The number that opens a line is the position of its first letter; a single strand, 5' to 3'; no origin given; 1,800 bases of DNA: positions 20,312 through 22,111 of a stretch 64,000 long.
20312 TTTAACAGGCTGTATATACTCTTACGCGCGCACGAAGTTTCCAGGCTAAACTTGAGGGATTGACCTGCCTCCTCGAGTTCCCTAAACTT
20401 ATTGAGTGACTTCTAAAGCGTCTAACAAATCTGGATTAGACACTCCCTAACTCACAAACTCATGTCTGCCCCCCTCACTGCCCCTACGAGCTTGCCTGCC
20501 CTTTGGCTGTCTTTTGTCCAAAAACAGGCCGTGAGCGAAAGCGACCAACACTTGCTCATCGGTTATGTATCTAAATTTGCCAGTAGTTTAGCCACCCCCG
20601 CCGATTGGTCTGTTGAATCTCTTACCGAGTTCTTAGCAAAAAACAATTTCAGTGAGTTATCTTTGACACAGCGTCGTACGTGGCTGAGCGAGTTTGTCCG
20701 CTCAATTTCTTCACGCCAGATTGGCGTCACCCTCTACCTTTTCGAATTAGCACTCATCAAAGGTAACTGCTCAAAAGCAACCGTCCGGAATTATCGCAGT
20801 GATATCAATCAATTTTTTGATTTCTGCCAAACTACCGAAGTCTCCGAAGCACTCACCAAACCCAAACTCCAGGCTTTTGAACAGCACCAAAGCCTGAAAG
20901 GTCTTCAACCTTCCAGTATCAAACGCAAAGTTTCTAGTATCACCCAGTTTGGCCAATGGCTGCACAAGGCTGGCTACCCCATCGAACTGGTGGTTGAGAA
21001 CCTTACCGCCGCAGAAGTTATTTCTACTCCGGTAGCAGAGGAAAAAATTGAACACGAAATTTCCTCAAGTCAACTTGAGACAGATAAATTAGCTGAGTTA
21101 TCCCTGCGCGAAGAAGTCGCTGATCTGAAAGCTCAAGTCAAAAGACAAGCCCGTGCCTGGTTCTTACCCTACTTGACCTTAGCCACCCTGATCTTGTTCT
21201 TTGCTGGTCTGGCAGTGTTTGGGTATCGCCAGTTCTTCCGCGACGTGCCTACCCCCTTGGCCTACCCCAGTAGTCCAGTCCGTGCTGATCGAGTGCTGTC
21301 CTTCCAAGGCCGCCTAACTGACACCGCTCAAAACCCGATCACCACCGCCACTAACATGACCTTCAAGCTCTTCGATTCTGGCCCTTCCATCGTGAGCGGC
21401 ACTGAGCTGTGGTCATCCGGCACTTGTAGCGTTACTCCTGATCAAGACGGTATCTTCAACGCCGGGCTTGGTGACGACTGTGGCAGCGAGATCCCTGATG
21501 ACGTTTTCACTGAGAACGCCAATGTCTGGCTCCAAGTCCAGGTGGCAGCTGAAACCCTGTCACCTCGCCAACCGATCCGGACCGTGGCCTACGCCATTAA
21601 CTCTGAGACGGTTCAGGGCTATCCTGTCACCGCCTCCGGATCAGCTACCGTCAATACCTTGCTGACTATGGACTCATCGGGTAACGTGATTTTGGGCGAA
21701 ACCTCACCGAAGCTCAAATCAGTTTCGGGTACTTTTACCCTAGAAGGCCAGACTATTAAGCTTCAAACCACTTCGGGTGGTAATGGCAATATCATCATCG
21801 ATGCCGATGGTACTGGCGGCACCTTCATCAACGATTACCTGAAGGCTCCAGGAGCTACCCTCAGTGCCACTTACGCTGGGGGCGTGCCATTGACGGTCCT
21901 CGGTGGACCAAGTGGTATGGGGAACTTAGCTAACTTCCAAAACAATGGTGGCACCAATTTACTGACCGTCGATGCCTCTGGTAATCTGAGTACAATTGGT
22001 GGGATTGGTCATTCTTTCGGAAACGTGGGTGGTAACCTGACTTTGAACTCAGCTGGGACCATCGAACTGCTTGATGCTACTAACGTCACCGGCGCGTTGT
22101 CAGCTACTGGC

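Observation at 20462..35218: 4918-aa giant protein fusing a recombinase core-binding-like N-terminus to ~4500 aa of tail-fibre-like repeats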

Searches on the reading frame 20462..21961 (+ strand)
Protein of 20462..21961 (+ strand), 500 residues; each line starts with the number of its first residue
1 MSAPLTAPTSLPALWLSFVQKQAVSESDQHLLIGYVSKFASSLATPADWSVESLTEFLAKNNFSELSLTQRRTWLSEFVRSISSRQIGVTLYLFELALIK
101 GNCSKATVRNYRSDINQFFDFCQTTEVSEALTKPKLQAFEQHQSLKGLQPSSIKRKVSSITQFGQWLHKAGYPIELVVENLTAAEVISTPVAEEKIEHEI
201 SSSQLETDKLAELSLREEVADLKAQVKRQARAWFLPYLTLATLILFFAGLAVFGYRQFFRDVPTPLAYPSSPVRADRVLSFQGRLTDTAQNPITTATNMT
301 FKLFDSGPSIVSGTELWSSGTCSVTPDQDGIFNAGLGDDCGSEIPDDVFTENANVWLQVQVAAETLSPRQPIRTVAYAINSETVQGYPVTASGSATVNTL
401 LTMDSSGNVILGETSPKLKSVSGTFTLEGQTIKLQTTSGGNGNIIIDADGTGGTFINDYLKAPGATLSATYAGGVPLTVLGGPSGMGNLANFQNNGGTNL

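Call 42: find_homologous_proteins(query=window:20462-21961:+, max_evalue=0.00001)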
Query window:20462-21961:+ (500 aa): 55 proteins with E <= 0.00001 among 8000 candidates.
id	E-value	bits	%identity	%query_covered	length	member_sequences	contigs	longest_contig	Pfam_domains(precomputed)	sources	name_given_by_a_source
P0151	1.2e-126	442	44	100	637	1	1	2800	PF13495.13,PF02899.24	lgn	-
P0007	8.4e-117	409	46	89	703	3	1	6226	PF26696.1,PF02899.24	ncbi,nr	ncbi:site-specific integrase, partial [Patescibacteria group bacterium]|nr:site-specific integrase [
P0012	4.7e-114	400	46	90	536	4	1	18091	PF13495.13,PF02899.24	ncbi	ncbi:MAG: site-specific integrase, partial [Patescibacteria group bacterium]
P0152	1.7e-108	382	47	81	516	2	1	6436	PF13495.13,PF02899.24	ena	-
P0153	4.8e-102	361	45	85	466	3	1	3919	PF02899.24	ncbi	ncbi:MAG: hypothetical protein COU68_03515, partial [Candidatus Pacebacteria bacterium CG10_big_fil_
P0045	8.0e-99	350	47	83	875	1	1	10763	PF02899.24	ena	-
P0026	1.6e-97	346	44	78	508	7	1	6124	PF02899.24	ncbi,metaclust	ncbi:MAG: hypothetical protein UY10_C0024G0001, partial [Microgenomates group bacterium GW2011_GWA2_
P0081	1.7e-85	306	44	84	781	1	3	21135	PF13495.13,PF02899.24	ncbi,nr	ncbi:site-specific integrase, partial [Candidatus Woesebacteria bacterium]|nr:site-specific integras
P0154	2.6e-77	279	44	62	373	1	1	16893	PF02899.24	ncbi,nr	ncbi:site-specific integrase, partial [Candidatus Pacearchaeota archaeon]|nr:site-specific integrase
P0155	5.5e-72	261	40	73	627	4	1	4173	PF13495.13,PF13102.13,PF02899.24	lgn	-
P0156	2.4e-65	240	39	73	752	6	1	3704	PF13495.13,PF13102.13,PF02899.24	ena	-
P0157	5.5e-65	238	38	70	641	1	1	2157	PF13495.13,PF21478.4,PF02899.24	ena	-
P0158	5.9e-60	222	38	76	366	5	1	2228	PF02899.24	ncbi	ncbi:MAG: site-specific integrase, partial [Patescibacteria group bacterium]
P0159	3.2e-56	210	40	68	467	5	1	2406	PF02899.24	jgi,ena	-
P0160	1.8e-54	204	38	74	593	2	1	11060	PF13495.13,PF02899.24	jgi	jgi:site-specific recombinase XerD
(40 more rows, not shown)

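Call 54: predict_structure(alignment_id=A2)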
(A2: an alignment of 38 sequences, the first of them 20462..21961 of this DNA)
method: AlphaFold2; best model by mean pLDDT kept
length: 500 residues; sequences in the alignment: 38
mean_pLDDT: 75.4   pTM: 0.37
mean pLDDT of the five models: 75.4, 74.8, 73.6, 72.1, 71.6
residues with pLDDT >= 90: 141; 70-90: 192; 50-70: 112; < 50: 55
segments of 3 or more residues with pLDDT < 50: 182-184, 187-205, 386-388, 483-487, 493-500
pLDDT, mean of each block of 10 residues (from residue 1): 61 81 89 88 79 92 81 90 76 87 92 95 89 92 96 94 88 67 47 38 50 75 78 85 95 83 52 69 91 94 88 90 94 91 83 84 88 61 49 50 56 58 74 73 73 67 58 51 47 41
secondary structure, 60 per line:
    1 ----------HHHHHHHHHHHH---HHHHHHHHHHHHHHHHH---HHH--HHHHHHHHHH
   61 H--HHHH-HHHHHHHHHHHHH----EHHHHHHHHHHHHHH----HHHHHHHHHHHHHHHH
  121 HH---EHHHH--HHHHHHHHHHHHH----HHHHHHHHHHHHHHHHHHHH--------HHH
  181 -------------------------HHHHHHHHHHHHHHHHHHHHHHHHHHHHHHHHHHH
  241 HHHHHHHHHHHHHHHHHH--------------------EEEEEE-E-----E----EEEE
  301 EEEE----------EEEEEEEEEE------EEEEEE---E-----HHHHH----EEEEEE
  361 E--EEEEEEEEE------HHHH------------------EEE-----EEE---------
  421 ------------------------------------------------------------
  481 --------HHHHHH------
elements in order: H11-22 H26-42 H51-61 H64-67 H69-81 H87-100 H105-122 H127-130 H133-145 H150-169 H206-258 E279-284 E297-304 E315-324 E331-336 H346-350 E355-361 E364-372 H379-382 E401-403 E409-411 H489-494

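Call 57: fold_search(model_id=the predicted structure, library=pdb)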
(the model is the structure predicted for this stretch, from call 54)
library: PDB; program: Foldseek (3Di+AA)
matches with E <= 10: 795; with E <= 0.001: 0
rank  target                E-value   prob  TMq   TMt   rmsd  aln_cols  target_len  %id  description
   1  3o32_B                6.2e-03  0.92  0.10  0.18  21.1       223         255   12  Crystal Structure of 4-Chlorocatechol Dioxygenase from Rhodococcus opacus 1CP in complex with 3,5-dichlorocatechol (released 2011-08-10)
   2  8wm1_A                7.3e-03  1.00  0.13  0.14  13.0       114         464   10  DHS dehydratase (released 2024-10-02)
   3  4ilt_D                2.3e-02  0.92  0.12  0.28   7.8       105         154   11  Structure of the dioxygenase domain of SACTE_2871, a novel dioxygenase carbohydrate-binding protein fusion from the ce (released 2013-05-15)
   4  4ilv_A                3.3e-02  0.82  0.11  0.27  16.2       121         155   13  Structure of the dioxygenase domain of SACTE_2871, a novel dioxygenase carbohydrate-binding protein fusion from the ce (released 2013-05-15)
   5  8oxy_A                3.3e-02  0.63  0.11  0.09  18.1       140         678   11  Transglutaminase 3 without calcium in complex with DH patient-derived Fab DH63-B02 (released 2023-10-18)
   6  3pcd_M                3.6e-02  0.51  0.11  0.20  19.8       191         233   10  PROTOCATECHUATE 3,4-DIOXYGENASE Y447H MUTANT (released 1998-05-27)
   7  6qyc_C                4.3e-02  0.99  0.13  0.11   8.8       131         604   11  Crystal structure of MtrC from Shewanella baltica OS185 (released 2020-04-22)
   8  2ya2_A                4.8e-02  0.75  0.11  0.08   6.3        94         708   11  Catalytic Module of the Multi-modular glycogen-degrading pneumococcal virulence factor SpuA in complex with an inhibit (released 2011-04-20)
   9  9yh9_A                4.8e-02  0.63  0.10  0.24  17.3       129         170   19  Crystal structure of a phage catechol 1,2-dioxygenase identified from a soil metagenomic survey (released 2025-10-08)
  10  6qyc_A                5.1e-02  0.98  0.13  0.11   9.0       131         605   12  Crystal structure of MtrC from Shewanella baltica OS185 (released 2020-04-22)
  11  9jz1_B                5.4e-02  0.99  0.13  0.23   5.6        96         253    8  Crystal structure of Nir2 C-terminal domain in complex with phosphate (released 2025-10-15)
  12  4ilv_B                5.4e-02  0.85  0.12  0.28   8.4       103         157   11  Structure of the dioxygenase domain of SACTE_2871, a novel dioxygenase carbohydrate-binding protein fusion from the ce (released 2013-05-15)
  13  6yoa_A                6.3e-02  0.94  0.12  0.37   5.2       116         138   10  Lig v 1 structure and the inflammatory response to the Ole e 1 protein family (released 2020-05-13)
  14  6qyc_B                6.7e-02  0.98  0.13  0.11   9.0       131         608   12  Crystal structure of MtrC from Shewanella baltica OS185 (released 2020-04-22)
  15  6yoa_B                6.7e-02  0.91  0.12  0.36   5.2       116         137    9  Lig v 1 structure and the inflammatory response to the Ole e 1 protein family (released 2020-05-13)
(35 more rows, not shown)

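Call 86: search_protein_families(library=ncbifam, alignment_id=A2, max_evalue=0.01)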
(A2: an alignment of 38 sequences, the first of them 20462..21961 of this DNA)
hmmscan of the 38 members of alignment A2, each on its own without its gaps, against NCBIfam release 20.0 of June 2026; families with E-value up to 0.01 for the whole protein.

A. member 1, window:20462-21961:+ (500 aa): 6 families
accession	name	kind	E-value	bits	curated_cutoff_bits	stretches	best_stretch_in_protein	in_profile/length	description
TIGR02224.1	recomb_XerC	equivalog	8.4e-11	41.8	335.15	1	100-180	10-93/295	tyrosine recombinase XerC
TIGR02225.1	recomb_XerD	equivalog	5.7e-09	35.7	329.6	1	100-181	10-91/290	site-specific tyrosine recombinase XerD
NF001399.0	PRK00283.1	subfamily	1.6e-07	30.9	279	1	92-205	12-119/300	tyrosine recombinase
NF040815.2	recomb_XerA_Arch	equivalog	1.8e-06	27.7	220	1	94-185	3-82/263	site-specific tyrosine recombinase/integron integrase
NF002685.0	PRK02436.1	equivalog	2.3e-05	24.4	178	1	102-170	13-74/245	site-specific tyrosine recombinase XerD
NF053851.1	Bdello_MAT_N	subfamily_domain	0.002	18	60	0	358-384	116-146/162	mosaic adhesive trimer family chimeric fiber protein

B. families by the number of members that match (of 38 scanned): 21 families
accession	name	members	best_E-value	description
TIGR02224.1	recomb_XerC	35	2.5e-20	tyrosine recombinase XerC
TIGR02225.1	recomb_XerD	34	9.5e-20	site-specific tyrosine recombinase XerD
NF001399.0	PRK00283.1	32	1.9e-18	tyrosine recombinase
NF053851.1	Bdello_MAT_N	32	3e-08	mosaic adhesive trimer family chimeric fiber protein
NF040815.2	recomb_XerA_Arch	23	1.1e-09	site-specific tyrosine recombinase/integron integrase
NF003462.0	PRK05084.1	12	1.4e-07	tyrosine recombinase XerS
NF002331.0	PRK01287.1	5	3.4e-06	site-specific tyrosine recombinase XerC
NF002685.0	PRK02436.1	5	2.3e-05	site-specific tyrosine recombinase XerD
TIGR00461.1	gcvP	1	5.8e-125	aminomethyl-transferring glycine dehydrogenase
NF003346.0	PRK04366.1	1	1.9e-60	aminomethyl-transferring glycine dehydrogenase subunit GcvPB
NF008258.1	PRK11028.1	1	9.3e-10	6-phosphogluconolactonase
NF005852.0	PRK07773.1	1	1.5e-06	replicative DNA helicase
TIGR01445.1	intein_Nterm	1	2.3e-06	intein N-terminal splicing region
NF052340.1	hydrazine_beta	1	8.1e-06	hydrazine synthase subunit beta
NF001696.0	PRK00451.1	1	1.2e-05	aminomethyl-transferring glycine dehydrogenase subunit GcvPA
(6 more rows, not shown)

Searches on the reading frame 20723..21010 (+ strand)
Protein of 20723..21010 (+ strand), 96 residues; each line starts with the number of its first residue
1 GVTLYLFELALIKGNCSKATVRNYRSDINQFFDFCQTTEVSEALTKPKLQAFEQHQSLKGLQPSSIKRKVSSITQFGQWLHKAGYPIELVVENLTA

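Call 36: search_solved_structures(query=A1, max_evalue=0.01, show_alignments=3)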
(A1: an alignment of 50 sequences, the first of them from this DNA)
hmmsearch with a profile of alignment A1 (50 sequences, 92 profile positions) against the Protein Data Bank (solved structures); distinct sequences matched with E-value up to 0.01: 3.
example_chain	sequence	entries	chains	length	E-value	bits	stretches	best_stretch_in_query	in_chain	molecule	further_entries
9i5v_14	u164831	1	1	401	1.2e-05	28.7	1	4-87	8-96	Ribosome-associated translation inhibitor RaiA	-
1a0p_A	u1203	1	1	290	0.0016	21.9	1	4-86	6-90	SITE-SPECIFIC RECOMBINASE XERD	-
5hxy_A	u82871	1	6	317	0.0055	20.2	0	2-39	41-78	Tyrosine recombinase XerA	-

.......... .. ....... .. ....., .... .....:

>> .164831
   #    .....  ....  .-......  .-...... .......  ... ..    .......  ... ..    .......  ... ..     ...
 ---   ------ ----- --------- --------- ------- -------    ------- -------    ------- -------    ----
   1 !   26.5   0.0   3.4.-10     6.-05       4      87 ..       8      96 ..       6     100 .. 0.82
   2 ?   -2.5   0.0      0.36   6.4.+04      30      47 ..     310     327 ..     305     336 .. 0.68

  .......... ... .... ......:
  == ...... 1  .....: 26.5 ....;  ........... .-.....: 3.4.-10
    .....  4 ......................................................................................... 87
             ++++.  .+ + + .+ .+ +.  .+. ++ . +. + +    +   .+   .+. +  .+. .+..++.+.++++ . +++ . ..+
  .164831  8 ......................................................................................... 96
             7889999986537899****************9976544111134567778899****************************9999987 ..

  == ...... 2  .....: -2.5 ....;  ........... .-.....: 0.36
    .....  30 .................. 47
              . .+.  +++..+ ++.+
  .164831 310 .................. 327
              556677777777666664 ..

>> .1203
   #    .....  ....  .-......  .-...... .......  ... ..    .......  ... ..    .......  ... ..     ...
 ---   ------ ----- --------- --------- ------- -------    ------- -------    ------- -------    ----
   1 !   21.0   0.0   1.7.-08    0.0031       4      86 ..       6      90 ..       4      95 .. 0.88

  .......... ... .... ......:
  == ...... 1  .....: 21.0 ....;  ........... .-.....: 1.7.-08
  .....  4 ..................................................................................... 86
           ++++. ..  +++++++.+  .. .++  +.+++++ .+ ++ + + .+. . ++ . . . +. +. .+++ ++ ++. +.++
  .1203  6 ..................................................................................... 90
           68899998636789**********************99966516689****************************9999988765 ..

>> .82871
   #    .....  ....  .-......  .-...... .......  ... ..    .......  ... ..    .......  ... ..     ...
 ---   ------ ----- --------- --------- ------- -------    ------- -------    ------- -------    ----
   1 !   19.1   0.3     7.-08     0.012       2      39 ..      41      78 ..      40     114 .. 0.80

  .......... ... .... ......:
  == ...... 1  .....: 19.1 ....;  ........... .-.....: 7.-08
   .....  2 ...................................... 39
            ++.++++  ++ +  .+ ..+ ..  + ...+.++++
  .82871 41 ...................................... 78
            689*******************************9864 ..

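Call 37: find_related_loci(query=A1, collection=genome_contigs, flank=10000)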
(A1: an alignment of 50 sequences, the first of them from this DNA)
Query A1 (96 aa) in genome_contigs; peptide patterns used: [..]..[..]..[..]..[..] (x = any residue, [..] = any of these).
282 stretches matched a pattern; 247 encode a relative of the query (tblastn E <= 1e-3); the best 80 are kept; 80 distinct loci.
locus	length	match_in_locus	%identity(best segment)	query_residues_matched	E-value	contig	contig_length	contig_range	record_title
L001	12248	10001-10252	55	1-84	8e-27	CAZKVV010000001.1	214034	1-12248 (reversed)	MAG TPA_asm: uncultured Pseudomonadales bacterium isolate SRP286056_co2_531 genome assembly, contig: NODE_39_length_2140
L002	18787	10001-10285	52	1-94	1e-26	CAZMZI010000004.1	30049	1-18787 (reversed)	MAG TPA_asm: uncultured Pseudomonadales bacterium isolate SRP192515_co1_162 genome assembly, contig: NODE_1338_length_30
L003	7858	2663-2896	62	2-79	1e-26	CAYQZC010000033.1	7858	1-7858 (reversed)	MAG TPA_asm: uncultured Pseudomonadales bacterium isolate SRP292972_co1_124 genome assembly, contig: NODE_3783_length_78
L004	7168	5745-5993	55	2-84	6e-26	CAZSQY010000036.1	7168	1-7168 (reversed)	MAG TPA_asm: uncultured Pseudomonadales bacterium isolate SRP319275_co2_305 genome assembly, contig: NODE_11369_length_7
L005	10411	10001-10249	57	2-84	2e-25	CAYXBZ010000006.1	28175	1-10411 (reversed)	MAG TPA_asm: uncultured Pseudomonadales bacterium isolate SRP241326_co2_10 genome assembly, contig: NODE_2488_length_281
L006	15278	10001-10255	56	2-84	7e-25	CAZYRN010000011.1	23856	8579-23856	MAG TPA_asm: uncultured Pseudomonadales bacterium isolate SRP144015_co1_64 genome assembly, contig: NODE_1080_length_238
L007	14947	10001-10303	50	1-89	1e-24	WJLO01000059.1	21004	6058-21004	MAG: Candidatus Paceibacterota bacterium isolate Bin_542 k141_2417474, whole genome shotgun sequence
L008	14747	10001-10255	53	2-84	3e-24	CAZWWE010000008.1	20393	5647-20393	MAG TPA_asm: uncultured Pseudomonadales bacterium isolate SRP216815_co1_233 genome assembly, contig: NODE_3054_length_20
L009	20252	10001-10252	54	2-85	4e-24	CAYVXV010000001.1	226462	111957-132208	MAG TPA_asm: uncultured Pseudomonadales bacterium isolate SRP193661_co2_36 genome assembly, contig: NODE_18_length_22646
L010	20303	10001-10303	48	4-96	7e-24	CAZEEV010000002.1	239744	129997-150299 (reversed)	MAG TPA_asm: uncultured Pseudomonadales bacterium isolate SRP294416_co1_79 genome assembly, contig: NODE_15_length_23974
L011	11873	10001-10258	51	2-92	1e-23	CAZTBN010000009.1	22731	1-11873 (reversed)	MAG TPA_asm: uncultured Pseudomonadales bacterium isolate SRP192927_co3_110 genome assembly, contig: NODE_4628_length_22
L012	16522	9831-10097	51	9-96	1e-23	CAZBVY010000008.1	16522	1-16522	MAG TPA_asm: uncultured Pseudomonadales bacterium isolate binchicken_co212_140 genome assembly, contig: NODE_4757_length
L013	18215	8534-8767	55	7-84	1e-23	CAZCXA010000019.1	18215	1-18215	MAG TPA_asm: uncultured Pseudomonadales bacterium isolate binchicken_co45_521 genome assembly, contig: NODE_5166_length_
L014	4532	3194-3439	50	4-85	2e-23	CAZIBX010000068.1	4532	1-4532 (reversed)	MAG TPA_asm: uncultured Pseudomonadales bacterium isolate binchicken_co118_362 genome assembly, contig: NODE_28107_lengt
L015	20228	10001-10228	54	9-84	2e-23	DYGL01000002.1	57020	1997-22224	MAG TPA_asm: Candidatus Microgenomatus sp. isolate BE2012_4_39_12 Afr_mines_BE2012_320_length_57020_cov_4_828912, whole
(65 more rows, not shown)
